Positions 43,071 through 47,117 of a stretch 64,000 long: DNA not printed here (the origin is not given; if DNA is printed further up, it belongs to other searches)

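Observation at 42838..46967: A giant 1248-aa membrane/surface protein with three ~240-aa repeats (two near-identical at the DNA level) behind a textbook promoter and a small acidic partner gene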

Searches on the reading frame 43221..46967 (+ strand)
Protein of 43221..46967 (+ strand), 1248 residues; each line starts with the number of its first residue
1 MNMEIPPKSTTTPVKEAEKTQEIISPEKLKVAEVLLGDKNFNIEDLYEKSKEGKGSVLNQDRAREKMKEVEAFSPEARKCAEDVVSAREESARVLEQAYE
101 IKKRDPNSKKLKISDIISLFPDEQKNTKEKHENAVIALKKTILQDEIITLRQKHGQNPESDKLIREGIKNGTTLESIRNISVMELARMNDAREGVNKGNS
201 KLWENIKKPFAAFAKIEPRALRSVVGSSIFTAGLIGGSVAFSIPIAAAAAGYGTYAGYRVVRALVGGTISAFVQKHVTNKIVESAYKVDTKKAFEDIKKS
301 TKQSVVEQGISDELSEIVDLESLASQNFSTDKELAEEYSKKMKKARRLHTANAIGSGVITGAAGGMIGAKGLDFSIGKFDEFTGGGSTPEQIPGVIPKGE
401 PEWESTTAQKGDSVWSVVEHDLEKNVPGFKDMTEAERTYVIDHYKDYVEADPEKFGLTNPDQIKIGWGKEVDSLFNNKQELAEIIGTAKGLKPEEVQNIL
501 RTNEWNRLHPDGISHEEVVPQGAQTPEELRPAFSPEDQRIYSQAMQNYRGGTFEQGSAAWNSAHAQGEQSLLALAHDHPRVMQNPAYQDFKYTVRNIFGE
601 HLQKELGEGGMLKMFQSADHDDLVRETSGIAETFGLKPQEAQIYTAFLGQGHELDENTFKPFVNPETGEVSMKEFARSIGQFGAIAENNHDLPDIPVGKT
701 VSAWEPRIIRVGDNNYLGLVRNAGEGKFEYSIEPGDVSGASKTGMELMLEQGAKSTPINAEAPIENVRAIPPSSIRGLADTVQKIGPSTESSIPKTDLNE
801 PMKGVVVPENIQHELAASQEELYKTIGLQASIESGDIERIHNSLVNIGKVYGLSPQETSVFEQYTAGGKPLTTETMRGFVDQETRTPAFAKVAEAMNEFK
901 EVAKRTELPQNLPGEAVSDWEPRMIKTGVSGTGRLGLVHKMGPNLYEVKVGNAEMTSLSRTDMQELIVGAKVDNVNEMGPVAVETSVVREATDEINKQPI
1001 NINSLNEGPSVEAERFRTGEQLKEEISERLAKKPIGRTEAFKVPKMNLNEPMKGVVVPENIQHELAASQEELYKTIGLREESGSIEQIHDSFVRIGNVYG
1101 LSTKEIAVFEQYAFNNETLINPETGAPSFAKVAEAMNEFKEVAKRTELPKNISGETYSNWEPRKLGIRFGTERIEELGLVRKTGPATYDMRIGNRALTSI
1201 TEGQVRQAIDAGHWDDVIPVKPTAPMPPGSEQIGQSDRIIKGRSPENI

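Call 3: search_protein_families(library=pfam, proteins=[window:43221-46967:+], max_evalue=0.1)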
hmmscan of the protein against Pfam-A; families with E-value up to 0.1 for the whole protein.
window:43221-46967:+ (1248 aa): 0 families

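Call 9: find_homologous_proteins(query=window:43221-46964:+)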
Query window:43221-46964:+ (1248 aa): 13 proteins with E <= 0.001 among 8000 candidates.
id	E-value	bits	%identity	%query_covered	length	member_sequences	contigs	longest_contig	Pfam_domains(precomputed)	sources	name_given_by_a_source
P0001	0.0e+0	2775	100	100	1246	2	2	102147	-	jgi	jgi:hypothetical protein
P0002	0.0e+0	1484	66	78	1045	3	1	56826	-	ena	-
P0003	0.0e+0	1231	60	65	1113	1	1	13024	-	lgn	-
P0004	1.3e-55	207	33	29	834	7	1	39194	-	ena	-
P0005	6.5e-53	198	31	47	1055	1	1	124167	-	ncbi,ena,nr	ncbi:MAG: hypothetical protein LiPW41_716 [Parcubacteria group bacterium LiPW_41]|nr:MAG: hypothetic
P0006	1.3e-52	197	33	35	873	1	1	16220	-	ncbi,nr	ncbi:hypothetical protein HY967_01140 [Candidatus Jorgensenbacteria bacterium]|nr:hypothetical prote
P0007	2.6e-45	173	31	35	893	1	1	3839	-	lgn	-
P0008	4.8e-45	172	30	40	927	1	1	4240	-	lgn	-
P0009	2.1e-43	167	33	32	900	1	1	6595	-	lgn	-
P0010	4.2e-40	156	30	39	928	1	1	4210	-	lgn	-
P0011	4.6e-37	146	33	30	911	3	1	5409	-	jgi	-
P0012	5.7e-9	53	40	8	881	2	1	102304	-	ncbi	-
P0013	6.8e-9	52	44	8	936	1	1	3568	-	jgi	jgi:hypothetical protein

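Call 12: find_encoding_contigs(protein=P0002, flank=6000, max_places=2)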
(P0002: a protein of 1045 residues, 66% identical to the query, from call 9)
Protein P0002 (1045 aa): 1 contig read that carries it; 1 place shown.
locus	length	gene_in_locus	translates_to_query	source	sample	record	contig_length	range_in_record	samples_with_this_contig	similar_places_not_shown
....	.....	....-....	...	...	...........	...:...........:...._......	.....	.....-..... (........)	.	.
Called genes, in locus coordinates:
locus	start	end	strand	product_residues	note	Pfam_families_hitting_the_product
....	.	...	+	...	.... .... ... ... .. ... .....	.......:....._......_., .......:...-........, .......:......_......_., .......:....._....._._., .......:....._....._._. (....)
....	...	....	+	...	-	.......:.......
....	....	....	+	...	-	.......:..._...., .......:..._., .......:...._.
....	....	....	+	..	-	-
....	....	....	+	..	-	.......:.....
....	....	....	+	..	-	-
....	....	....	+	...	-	-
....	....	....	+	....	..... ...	-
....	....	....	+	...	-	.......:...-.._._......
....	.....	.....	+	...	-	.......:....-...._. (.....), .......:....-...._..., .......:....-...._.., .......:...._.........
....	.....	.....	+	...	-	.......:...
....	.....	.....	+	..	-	-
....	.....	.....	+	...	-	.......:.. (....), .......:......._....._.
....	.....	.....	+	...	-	-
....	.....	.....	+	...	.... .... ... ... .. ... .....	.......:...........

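Call 13: find_encoding_contigs(protein=P0003, flank=6000, max_places=2)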
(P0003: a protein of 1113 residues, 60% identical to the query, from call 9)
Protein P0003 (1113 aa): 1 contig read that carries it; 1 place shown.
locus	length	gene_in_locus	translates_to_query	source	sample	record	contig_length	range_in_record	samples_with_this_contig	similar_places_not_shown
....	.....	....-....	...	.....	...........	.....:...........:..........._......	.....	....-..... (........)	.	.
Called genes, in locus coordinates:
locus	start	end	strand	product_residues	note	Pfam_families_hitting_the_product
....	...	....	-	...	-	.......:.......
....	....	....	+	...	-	-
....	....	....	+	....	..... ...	-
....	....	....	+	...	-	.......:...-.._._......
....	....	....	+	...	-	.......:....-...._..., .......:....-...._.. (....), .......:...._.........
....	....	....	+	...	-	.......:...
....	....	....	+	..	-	-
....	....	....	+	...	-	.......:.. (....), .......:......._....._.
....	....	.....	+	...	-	-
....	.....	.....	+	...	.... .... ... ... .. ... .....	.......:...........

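Call 14: find_encoding_contigs(protein=P0004, flank=5000, max_places=2)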
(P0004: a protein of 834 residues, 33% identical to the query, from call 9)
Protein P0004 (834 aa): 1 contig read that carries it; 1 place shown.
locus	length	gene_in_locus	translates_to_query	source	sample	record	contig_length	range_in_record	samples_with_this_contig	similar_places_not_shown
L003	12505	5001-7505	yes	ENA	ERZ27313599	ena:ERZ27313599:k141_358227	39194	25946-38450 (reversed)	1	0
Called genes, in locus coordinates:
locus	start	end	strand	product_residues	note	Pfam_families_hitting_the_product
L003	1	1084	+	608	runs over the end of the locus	?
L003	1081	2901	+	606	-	PF00009:GTP_EFTU, PF14492:EFG_III (weak), PF00679:EFG_C, PF06421:LepA_C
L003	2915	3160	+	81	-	-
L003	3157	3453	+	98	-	PF04977:DivIC (weak)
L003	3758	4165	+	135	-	PF07884:VKOR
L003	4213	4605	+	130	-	PF07681:DoxX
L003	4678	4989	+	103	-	PF18908:DUF5663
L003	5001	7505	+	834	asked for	-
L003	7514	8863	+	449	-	PF00152:tRNA-synt_2 (faint), PF01409:tRNA-synt_2d (weak), PF13393:tRNA-synt_His, PF00587:tRNA-synt_2b (weak), PF03129:HGTP_anticodon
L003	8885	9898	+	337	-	PF01207:Dus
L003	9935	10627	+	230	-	PF01479:S4, PF00849:PseudoU_synth_2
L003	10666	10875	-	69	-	PF04070:DUF378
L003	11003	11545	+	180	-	PF00574:CLP_protease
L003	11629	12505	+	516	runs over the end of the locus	PF04851:ResIII (weak), PF00270:DEAD, PF00271:Helicase_C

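Call 15: find_encoding_contigs(protein=P0005, flank=5000, max_places=2)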
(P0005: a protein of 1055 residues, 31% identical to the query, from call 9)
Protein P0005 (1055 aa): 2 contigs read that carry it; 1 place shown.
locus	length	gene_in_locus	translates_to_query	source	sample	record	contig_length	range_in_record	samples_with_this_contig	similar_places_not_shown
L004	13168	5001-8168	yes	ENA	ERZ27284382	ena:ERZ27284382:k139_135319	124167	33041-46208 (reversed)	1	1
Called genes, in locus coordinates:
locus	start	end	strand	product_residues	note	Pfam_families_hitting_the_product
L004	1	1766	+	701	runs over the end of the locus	PF13196:DUF4012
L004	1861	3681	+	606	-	PF00009:GTP_EFTU, PF14492:EFG_III (weak), PF00679:EFG_C, PF06421:LepA_C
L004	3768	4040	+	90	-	-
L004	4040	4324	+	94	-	PF04977:DivIC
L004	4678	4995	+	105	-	PF18908:DUF5663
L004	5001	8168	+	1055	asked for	-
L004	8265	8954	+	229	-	PF01066:CDP-OH_P_transf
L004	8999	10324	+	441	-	PF00152:tRNA-synt_2 (faint), PF13393:tRNA-synt_His, PF00587:tRNA-synt_2b (weak), PF03129:HGTP_anticodon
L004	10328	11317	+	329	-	PF01207:Dus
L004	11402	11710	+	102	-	-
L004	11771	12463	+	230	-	PF01479:S4, PF00849:PseudoU_synth_2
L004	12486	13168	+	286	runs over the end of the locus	-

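Call 16: find_encoding_contigs(protein=P0006, flank=5000, max_places=2)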
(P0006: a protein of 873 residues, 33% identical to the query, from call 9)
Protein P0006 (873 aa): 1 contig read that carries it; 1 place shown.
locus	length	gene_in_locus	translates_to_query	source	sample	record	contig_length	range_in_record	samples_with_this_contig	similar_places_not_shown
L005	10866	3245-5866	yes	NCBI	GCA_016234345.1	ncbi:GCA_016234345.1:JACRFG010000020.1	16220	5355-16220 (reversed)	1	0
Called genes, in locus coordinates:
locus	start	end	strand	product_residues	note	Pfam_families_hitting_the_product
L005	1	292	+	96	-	PF06421:LepA_C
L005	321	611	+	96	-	PF04977:DivIC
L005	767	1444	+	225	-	PF02592:Vut_1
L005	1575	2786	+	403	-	PF01595:CNNM, PF00571:CBS (weak), PF03471:CorC_HlyC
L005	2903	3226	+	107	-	PF18908:DUF5663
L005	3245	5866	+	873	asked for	-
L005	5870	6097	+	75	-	-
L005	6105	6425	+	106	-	PF18908:DUF5663 (weak)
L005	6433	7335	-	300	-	PF01544:CorA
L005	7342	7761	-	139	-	PF04224:DUF417 (faint)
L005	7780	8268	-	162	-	PF01625:PMSR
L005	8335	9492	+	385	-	PF04041:Glyco_hydro_130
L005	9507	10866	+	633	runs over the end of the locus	PF04041:Glyco_hydro_130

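Call 17: find_encoding_contigs(protein=P0012, flank=5000, max_places=2)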
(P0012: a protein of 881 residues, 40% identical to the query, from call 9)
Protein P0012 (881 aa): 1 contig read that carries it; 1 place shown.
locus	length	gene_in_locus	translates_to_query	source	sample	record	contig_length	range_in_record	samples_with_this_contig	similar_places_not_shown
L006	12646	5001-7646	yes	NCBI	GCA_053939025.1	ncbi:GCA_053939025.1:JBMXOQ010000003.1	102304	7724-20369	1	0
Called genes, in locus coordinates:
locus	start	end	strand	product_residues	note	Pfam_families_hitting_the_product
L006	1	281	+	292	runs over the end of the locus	PF13177:DNA_pol3_delta2, PF00004:AAA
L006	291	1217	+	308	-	PF08478:POTRA_1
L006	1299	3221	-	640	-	PF13231:PMT_2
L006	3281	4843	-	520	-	PF13231:PMT_2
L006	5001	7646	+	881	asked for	-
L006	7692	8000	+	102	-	PF18908:DUF5663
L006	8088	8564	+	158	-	-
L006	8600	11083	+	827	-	PF26449:DUF8128, PF10412:TrwB_AAD_bind (faint), PF12696:TraG-D_C (weak)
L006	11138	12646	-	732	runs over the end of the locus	-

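Call 21: search_protein_families(library=ncbifam, proteins=[window:43221-46964:+], max_evalue=1)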
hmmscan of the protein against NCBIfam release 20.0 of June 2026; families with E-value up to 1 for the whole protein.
window:43221-46964:+ (1248 aa): 2 families
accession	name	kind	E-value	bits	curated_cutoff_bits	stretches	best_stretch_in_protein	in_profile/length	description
NF005077.0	PRK06504.1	subfamily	0.044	12.9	590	1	128-183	178-233/390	acetyl-CoA C-acetyltransferase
TIGR03974.1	rSAM_six_Cys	equivalog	0.5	9.2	425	1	256-344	7-90/451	thioether cross-link-forming SCIFF peptide maturase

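Call 24: find_encoding_contigs(protein=P0001, flank=3000, max_places=4)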
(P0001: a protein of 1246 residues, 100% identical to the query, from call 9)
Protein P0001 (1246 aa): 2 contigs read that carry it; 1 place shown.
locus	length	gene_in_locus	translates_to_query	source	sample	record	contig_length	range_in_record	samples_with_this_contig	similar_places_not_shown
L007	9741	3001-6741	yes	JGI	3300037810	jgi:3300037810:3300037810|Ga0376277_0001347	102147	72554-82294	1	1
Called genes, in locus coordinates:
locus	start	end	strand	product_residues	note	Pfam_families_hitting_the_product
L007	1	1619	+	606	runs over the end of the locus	PF00009:GTP_EFTU, PF14492:EFG_III (faint), PF00679:EFG_C, PF06421:LepA_C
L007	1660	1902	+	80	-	-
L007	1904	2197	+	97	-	PF04977:DivIC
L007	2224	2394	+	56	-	-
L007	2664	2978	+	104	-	-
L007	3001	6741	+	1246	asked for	-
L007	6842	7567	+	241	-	PF01066:CDP-OH_P_transf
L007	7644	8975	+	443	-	PF13393:tRNA-synt_His, PF00152:tRNA-synt_2 (faint), PF00587:tRNA-synt_2b (weak), PF03129:HGTP_anticodon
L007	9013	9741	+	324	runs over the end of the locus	PF01207:Dus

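Call 62: search_dna_similar(query=window:43221-46964:+, collection=phages, mode=protein, max_evalue=0.001, max_rows=10)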
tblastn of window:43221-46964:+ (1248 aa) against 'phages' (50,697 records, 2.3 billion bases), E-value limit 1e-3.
No match.

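Call 77: list_cluster_members(proteins=[P0001, P0002, P0003, P0004])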
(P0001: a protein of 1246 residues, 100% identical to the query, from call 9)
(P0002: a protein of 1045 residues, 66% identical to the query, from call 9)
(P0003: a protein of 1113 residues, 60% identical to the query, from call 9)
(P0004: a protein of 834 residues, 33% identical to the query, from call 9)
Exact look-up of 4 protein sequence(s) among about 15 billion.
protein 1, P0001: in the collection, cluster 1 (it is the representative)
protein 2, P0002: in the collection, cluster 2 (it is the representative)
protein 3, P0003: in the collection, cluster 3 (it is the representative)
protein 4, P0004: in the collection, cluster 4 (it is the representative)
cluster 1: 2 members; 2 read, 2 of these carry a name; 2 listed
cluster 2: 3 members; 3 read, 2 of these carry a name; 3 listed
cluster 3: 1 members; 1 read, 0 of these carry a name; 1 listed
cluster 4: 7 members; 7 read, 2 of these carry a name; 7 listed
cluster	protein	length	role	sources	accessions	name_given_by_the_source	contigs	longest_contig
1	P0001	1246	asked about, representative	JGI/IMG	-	hypothetical protein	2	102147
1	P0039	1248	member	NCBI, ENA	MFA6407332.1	MAG: hypothetical protein WCV80_01345 [Candidatus Paceibacterota bacterium]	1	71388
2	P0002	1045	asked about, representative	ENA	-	-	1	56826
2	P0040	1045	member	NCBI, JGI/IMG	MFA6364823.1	MAG: hypothetical protein WCW78_00275 [Candidatus Paceibacterota bacterium]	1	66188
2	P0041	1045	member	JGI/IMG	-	hypothetical protein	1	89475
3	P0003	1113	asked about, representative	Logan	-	-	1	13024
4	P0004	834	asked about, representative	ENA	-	-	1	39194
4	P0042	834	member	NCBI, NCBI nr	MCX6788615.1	MAG: hypothetical protein NTZ36_01900 [Candidatus Jorgensenbacteria bacterium] | hypothetical protein [Candidatus Jorgensenbacteria bacterium]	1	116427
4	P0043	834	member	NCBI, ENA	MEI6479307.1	MAG: hypothetical protein WCO21_00550 [bacterium]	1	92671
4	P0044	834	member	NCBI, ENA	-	-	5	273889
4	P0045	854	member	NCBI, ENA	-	-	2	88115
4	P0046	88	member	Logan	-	-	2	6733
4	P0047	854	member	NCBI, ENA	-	-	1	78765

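Call 88: search_protein_families(library=phrogs, proteins=[window:43221-46964:+], max_evalue=0.01)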
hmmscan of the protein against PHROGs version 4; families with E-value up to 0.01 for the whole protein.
window:43221-46964:+ (1248 aa): 0 families

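Call 89: search_protein_families(library=padloc, proteins=[window:43221-46964:+], max_evalue=0.01)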
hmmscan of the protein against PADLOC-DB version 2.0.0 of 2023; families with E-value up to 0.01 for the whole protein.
window:43221-46964:+ (1248 aa): 1 family
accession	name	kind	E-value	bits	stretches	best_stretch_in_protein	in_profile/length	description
PDLC02953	RT_VII-A2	-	0.0079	13.4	0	267-343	98-176/329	-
